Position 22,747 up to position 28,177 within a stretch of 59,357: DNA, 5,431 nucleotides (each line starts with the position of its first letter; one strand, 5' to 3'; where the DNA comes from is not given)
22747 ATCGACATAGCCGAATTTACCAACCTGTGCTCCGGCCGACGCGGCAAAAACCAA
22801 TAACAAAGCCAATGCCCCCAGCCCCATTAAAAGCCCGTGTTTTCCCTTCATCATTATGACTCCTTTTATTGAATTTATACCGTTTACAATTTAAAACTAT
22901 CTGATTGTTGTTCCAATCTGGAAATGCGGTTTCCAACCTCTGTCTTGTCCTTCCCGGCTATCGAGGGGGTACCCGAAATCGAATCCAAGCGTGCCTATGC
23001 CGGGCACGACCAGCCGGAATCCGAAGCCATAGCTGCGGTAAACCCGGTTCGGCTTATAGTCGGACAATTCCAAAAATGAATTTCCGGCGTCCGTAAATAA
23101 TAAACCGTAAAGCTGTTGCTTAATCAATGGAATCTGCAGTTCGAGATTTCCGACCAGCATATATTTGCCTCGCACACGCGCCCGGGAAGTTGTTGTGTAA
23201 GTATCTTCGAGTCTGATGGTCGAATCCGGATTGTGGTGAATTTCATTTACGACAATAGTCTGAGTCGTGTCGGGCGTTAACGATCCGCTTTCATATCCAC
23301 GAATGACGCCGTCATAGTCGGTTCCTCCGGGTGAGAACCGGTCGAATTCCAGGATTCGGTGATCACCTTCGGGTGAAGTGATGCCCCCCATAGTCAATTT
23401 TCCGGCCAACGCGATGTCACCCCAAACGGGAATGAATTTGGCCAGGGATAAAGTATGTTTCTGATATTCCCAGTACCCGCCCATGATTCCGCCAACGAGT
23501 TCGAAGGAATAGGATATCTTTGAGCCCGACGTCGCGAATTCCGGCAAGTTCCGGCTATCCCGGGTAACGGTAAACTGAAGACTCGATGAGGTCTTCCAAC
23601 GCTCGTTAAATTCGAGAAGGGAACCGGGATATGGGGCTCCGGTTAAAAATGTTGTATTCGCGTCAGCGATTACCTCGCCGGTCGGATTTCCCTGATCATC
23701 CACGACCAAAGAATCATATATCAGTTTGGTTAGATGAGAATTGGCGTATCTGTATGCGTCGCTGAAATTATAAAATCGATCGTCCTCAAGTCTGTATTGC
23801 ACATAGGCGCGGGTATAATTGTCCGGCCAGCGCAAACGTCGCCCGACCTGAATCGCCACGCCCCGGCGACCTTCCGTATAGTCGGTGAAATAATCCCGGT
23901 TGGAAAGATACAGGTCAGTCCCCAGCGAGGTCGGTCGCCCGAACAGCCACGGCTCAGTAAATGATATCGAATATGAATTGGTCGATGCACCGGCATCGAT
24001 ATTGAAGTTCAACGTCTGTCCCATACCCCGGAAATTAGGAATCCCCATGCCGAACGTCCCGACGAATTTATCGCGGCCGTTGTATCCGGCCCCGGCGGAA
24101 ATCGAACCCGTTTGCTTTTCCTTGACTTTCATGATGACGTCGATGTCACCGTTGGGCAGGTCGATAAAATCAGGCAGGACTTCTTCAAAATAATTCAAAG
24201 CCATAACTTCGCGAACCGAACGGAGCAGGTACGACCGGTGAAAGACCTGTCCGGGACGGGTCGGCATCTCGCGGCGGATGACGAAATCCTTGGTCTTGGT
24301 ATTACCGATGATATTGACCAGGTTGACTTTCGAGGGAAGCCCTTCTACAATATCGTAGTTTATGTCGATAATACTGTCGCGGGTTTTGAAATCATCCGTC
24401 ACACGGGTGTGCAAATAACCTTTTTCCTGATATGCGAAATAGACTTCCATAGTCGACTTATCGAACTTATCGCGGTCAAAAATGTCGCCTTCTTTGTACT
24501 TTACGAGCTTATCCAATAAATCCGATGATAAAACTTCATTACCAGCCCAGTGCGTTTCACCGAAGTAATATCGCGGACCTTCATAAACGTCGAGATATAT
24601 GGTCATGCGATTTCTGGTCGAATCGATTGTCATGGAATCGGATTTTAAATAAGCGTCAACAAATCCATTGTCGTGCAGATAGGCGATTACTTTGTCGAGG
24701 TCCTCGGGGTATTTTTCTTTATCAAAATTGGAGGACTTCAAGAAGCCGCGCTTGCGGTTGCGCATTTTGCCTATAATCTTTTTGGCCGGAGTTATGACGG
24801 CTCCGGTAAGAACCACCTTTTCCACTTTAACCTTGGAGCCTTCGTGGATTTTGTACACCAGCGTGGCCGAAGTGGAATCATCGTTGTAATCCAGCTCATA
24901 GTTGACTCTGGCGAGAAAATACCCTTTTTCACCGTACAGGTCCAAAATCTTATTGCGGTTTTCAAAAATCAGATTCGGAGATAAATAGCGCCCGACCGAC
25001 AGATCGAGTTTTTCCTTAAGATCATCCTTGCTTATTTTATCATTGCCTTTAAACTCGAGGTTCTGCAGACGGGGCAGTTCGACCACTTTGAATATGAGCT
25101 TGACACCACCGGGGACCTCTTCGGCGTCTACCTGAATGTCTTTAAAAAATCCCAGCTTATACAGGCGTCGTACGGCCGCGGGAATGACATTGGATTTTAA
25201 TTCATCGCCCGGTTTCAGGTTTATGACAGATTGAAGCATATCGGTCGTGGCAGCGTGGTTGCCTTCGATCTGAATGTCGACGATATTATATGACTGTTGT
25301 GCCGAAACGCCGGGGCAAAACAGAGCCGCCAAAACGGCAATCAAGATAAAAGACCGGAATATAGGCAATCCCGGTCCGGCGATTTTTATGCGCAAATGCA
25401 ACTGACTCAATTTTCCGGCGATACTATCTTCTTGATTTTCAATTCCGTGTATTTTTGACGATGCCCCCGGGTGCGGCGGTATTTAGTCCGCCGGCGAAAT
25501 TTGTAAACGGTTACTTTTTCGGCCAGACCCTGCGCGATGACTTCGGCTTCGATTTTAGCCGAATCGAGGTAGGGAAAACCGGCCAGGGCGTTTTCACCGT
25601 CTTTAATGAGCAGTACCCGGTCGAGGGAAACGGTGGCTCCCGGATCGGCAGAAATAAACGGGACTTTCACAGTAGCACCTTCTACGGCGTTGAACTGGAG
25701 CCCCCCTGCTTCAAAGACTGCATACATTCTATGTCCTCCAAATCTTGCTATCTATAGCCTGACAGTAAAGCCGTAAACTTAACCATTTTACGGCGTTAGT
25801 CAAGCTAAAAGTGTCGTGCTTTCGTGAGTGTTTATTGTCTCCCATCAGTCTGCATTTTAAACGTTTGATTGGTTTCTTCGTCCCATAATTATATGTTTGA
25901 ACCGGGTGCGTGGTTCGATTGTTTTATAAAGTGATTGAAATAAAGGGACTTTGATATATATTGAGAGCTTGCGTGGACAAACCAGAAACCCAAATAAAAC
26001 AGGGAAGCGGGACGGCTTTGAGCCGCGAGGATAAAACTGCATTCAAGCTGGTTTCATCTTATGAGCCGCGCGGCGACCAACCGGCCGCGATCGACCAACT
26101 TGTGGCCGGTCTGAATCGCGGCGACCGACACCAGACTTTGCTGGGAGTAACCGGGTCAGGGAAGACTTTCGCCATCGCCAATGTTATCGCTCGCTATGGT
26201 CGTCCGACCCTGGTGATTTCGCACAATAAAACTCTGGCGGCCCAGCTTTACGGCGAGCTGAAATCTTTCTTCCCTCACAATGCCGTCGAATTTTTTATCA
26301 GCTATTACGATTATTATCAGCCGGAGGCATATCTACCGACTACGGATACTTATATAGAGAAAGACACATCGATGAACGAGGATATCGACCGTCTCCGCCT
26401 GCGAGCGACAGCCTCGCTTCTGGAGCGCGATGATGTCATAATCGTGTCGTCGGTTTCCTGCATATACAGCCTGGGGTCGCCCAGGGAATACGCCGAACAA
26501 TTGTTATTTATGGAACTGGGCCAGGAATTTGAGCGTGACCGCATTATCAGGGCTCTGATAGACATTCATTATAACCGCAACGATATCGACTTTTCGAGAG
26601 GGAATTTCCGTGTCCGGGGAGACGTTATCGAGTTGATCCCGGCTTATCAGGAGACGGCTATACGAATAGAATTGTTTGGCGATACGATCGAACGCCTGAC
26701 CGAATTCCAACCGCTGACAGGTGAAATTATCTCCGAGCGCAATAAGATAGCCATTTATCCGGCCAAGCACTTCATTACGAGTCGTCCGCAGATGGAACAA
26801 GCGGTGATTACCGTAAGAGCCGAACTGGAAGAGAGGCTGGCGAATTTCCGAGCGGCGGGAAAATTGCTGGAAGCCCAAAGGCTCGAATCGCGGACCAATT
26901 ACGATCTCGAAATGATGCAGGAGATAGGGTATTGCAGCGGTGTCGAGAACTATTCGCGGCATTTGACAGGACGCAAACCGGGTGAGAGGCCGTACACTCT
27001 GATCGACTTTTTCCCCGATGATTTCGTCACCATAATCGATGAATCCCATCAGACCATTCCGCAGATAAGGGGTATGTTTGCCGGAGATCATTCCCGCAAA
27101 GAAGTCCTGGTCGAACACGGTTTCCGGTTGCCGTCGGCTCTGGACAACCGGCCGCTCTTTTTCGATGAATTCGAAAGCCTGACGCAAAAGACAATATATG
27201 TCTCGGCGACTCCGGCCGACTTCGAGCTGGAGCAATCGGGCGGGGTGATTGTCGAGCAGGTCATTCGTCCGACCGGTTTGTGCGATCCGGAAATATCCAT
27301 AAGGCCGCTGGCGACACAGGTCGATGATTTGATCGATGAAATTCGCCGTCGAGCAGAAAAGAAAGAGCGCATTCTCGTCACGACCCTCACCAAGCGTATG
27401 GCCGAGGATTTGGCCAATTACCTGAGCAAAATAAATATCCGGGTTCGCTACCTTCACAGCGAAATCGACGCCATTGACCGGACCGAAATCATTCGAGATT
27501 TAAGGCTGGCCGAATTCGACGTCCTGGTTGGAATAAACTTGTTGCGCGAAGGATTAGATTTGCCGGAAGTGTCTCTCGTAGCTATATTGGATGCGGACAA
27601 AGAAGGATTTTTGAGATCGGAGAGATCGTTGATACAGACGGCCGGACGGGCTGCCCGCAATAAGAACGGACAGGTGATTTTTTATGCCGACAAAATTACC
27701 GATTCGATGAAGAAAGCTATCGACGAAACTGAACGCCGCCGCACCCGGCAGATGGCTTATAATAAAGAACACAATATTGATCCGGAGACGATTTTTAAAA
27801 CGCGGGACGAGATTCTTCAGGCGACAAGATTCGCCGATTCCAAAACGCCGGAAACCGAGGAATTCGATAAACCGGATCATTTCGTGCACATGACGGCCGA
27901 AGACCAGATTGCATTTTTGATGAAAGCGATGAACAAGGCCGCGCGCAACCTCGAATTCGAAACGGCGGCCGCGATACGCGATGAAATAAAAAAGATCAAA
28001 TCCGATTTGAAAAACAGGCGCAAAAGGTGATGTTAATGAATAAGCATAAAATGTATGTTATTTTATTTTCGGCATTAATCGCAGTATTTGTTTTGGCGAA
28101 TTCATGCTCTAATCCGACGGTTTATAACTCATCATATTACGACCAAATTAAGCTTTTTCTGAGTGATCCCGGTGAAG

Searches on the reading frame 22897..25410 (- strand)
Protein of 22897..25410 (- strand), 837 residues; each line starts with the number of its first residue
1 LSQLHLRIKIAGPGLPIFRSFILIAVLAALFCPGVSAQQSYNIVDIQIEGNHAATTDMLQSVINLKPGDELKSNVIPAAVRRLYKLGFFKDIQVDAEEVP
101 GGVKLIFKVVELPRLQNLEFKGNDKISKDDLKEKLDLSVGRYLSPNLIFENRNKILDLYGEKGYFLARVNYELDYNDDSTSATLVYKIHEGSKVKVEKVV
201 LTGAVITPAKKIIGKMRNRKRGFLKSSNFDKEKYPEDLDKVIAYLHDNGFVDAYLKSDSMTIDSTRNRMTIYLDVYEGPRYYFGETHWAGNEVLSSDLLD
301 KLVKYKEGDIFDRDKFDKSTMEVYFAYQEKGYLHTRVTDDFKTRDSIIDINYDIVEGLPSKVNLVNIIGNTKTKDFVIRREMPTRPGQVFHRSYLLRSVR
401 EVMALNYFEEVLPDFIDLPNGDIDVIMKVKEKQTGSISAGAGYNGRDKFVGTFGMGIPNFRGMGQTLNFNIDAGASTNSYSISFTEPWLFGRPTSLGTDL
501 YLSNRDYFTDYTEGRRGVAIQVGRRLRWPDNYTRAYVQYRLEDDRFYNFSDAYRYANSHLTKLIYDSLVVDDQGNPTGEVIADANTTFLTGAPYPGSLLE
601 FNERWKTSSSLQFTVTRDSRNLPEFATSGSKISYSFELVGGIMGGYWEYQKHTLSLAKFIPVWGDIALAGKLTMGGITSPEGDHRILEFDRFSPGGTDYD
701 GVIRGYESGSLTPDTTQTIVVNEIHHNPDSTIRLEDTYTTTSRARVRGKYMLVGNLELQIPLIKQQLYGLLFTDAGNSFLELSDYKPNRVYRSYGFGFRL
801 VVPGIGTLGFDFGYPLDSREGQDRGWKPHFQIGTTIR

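Call 6: search_protein_families(library=pfam, proteins=[window:22897-25410:-], max_evalue=1)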
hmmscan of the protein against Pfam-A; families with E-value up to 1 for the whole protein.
window:22897-25410:- (837 aa): 4 families
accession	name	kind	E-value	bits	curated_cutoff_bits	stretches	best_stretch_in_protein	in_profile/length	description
PF07244.20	POTRA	-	2.3e-56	188.8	21.3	5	114-191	2-79/79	Surface antigen variable number repeat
PF01103.29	Omp85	-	1.8e-41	143.2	24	1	459-835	1-324/325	Omp85 superfamily domain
PF08479.16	POTRA_2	-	1.6e-09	37.9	24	2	115-171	3-59/76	POTRA domain, ShlB-type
PF08478.15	POTRA_1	-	0.0026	18.5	23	0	115-140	3-28/69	POTRA domain, FtsQ-type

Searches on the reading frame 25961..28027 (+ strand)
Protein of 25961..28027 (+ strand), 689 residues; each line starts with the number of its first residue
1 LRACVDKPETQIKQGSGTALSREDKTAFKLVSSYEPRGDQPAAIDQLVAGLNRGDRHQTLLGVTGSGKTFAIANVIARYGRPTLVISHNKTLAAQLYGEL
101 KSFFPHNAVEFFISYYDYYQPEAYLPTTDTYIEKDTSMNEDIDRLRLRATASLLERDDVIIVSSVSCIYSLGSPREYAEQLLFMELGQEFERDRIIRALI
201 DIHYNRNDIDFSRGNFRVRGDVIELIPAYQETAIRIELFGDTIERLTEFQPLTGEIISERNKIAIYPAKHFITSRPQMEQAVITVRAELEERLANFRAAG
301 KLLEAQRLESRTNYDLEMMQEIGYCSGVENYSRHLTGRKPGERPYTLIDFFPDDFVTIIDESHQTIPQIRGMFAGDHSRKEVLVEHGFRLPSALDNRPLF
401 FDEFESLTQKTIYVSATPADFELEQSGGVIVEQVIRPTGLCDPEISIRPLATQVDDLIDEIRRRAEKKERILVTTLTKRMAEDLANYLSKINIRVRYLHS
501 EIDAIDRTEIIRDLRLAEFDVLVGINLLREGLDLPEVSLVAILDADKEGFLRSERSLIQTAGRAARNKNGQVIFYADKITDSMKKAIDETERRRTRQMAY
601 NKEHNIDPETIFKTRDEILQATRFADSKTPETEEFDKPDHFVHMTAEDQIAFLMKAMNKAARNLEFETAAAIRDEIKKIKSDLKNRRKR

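Call 14: search_protein_families(library=pfam, proteins=[window:25961-28027:+], max_evalue=0.001)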
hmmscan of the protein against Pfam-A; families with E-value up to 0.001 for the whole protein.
window:25961-28027:+ (689 aa): 6 families
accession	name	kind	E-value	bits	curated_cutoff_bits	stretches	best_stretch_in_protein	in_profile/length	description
PF17757.6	UvrB_inter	-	5.6e-33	113.4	22.9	1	184-271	3-91/91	UvrB interaction domain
PF12344.14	UvrB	-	6.4e-22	77.6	27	1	574-614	1-41/43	Ultra-violet resistance protein B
PF00271.37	Helicase_C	-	2.8e-20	73.1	23.5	1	454-567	3-109/110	Helicase conserved C-terminal domain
PF04851.21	ResIII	-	8.8e-11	42.4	22.5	1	34-110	2-83/164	Type III restriction enzyme, res subunit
PF02151.25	UVR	-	1.3e-08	34.8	21.5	1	648-681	2-35/36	UvrB/uvrC motif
PF00270.35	DEAD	-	2.7e-06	27.7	26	1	40-108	4-73/167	DEAD/DEAH box helicase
